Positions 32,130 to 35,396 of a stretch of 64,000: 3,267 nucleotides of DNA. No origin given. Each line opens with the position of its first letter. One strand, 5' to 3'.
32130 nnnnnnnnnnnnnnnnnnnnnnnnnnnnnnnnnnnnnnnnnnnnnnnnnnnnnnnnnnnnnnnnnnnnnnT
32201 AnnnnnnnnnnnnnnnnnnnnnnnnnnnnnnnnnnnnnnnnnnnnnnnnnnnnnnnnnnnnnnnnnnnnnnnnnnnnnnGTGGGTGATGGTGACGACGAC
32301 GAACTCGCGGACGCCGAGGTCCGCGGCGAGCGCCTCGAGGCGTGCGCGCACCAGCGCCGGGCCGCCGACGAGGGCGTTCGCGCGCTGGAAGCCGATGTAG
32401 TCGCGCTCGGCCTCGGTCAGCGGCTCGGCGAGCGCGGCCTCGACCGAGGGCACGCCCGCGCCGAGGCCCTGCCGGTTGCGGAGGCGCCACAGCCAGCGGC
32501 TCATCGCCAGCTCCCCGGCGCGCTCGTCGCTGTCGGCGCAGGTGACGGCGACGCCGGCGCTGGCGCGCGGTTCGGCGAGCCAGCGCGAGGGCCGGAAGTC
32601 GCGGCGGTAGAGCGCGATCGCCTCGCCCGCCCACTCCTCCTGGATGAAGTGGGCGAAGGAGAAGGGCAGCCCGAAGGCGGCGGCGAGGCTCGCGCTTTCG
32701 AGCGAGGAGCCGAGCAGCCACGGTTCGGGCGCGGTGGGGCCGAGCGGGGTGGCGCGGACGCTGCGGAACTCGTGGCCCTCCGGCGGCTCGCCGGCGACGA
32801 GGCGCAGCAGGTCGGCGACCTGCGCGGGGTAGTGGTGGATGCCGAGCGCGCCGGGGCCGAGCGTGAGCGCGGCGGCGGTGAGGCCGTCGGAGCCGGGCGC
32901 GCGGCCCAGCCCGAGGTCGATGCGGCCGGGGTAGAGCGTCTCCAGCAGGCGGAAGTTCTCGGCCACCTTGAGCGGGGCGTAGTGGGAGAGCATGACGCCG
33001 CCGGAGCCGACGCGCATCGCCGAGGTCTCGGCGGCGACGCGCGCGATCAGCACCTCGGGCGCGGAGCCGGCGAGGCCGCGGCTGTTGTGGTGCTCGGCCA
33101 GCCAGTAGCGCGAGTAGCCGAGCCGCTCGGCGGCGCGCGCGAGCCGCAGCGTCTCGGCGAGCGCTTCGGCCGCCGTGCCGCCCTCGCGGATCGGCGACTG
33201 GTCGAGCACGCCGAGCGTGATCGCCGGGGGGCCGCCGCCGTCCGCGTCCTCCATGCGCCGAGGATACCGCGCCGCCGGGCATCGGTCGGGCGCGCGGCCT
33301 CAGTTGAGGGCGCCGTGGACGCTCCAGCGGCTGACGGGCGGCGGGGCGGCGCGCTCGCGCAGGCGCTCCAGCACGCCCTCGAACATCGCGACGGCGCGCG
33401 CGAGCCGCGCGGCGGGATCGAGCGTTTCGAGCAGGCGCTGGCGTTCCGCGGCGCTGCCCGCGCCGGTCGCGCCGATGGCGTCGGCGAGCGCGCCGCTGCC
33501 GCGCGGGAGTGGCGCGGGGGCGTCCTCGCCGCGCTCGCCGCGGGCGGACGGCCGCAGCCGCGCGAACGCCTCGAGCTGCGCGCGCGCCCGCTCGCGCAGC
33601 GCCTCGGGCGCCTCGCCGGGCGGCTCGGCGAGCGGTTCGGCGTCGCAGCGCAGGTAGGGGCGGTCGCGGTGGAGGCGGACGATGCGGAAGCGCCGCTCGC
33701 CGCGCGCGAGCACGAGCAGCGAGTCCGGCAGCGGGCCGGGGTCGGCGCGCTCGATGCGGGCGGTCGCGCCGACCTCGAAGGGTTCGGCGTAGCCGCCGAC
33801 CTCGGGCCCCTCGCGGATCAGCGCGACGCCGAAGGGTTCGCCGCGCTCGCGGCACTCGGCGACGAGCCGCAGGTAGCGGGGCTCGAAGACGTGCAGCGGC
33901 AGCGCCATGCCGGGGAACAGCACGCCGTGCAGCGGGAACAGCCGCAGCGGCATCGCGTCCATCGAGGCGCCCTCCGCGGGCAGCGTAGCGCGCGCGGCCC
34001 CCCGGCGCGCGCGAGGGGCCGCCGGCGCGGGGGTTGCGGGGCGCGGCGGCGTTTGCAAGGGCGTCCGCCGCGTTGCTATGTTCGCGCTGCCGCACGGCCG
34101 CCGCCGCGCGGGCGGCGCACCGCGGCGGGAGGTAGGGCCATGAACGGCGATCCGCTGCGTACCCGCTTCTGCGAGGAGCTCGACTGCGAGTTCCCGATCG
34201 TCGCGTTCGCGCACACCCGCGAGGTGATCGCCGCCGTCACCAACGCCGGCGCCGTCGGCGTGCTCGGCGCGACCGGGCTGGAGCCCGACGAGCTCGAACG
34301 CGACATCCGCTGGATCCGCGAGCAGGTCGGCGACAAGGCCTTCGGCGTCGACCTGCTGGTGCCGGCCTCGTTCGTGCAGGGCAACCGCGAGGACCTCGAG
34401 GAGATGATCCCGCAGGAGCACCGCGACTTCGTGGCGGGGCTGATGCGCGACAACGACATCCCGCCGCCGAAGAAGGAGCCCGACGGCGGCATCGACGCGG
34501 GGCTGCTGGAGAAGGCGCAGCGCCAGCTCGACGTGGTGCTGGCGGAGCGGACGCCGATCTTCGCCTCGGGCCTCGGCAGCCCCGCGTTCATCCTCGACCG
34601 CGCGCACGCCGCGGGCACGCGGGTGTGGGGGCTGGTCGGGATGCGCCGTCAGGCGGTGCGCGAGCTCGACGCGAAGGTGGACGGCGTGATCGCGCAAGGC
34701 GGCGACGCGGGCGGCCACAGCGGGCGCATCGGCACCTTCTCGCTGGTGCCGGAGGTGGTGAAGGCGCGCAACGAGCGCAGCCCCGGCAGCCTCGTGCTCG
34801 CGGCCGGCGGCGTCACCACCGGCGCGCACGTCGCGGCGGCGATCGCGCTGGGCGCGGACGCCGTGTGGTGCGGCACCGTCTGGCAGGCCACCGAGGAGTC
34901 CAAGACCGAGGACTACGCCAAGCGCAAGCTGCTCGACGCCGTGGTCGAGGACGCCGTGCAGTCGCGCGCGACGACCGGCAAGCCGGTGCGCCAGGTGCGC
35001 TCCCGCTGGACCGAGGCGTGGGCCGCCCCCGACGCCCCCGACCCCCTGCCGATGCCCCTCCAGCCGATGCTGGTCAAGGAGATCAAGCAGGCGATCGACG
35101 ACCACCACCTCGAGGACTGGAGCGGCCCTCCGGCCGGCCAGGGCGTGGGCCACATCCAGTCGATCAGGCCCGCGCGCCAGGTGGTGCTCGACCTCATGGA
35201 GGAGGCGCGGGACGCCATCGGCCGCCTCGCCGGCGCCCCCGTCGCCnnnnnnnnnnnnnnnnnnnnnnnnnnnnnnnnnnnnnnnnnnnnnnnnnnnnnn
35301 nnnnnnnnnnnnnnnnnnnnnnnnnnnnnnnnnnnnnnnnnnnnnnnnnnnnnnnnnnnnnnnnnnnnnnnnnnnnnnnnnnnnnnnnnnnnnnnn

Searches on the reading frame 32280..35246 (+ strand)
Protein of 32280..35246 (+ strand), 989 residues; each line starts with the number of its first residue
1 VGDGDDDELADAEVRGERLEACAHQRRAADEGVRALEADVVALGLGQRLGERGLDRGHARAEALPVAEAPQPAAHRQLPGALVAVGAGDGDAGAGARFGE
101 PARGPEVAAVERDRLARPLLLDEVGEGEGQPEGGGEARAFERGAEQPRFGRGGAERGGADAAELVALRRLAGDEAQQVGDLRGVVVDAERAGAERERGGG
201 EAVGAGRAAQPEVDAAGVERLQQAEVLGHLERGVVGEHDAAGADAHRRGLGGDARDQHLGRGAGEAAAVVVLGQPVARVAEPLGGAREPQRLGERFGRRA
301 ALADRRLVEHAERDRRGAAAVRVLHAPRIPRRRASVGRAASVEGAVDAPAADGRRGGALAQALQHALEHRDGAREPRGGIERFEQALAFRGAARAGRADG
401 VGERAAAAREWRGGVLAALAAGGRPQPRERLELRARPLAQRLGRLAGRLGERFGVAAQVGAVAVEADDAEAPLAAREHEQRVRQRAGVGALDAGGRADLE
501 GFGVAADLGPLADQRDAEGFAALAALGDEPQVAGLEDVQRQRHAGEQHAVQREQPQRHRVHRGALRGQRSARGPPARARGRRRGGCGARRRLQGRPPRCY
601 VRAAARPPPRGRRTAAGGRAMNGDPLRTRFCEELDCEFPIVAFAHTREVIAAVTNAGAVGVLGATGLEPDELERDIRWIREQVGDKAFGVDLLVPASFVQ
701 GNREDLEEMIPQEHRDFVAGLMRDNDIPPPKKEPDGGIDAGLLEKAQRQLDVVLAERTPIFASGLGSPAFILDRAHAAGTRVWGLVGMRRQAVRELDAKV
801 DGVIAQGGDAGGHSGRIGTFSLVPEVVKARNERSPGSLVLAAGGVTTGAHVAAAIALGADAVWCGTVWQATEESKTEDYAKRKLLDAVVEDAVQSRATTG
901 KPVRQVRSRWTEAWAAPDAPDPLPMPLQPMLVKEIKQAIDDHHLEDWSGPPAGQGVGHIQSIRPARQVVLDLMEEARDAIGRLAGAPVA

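Call 45: search_protein_families(library=pfam, proteins=[window:32280-35246:+], max_evalue=0.001)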
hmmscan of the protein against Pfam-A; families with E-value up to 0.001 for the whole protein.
window:32280-35246:+ (989 aa): 3 families
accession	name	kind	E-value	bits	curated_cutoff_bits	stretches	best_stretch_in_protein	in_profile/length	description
PF03060.21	NMO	-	3e-41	142.4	28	1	646-975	24-331/331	Nitronate monooxygenase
PF01070.24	FMN_dh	-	1.9e-06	27.6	24.9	1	792-868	232-305/350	FMN-dependent dehydrogenase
PF00478.31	IMPDH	-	3.6e-05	23.4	25.6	1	825-879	198-250/345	IMP dehydrogenase / GMP reductase domain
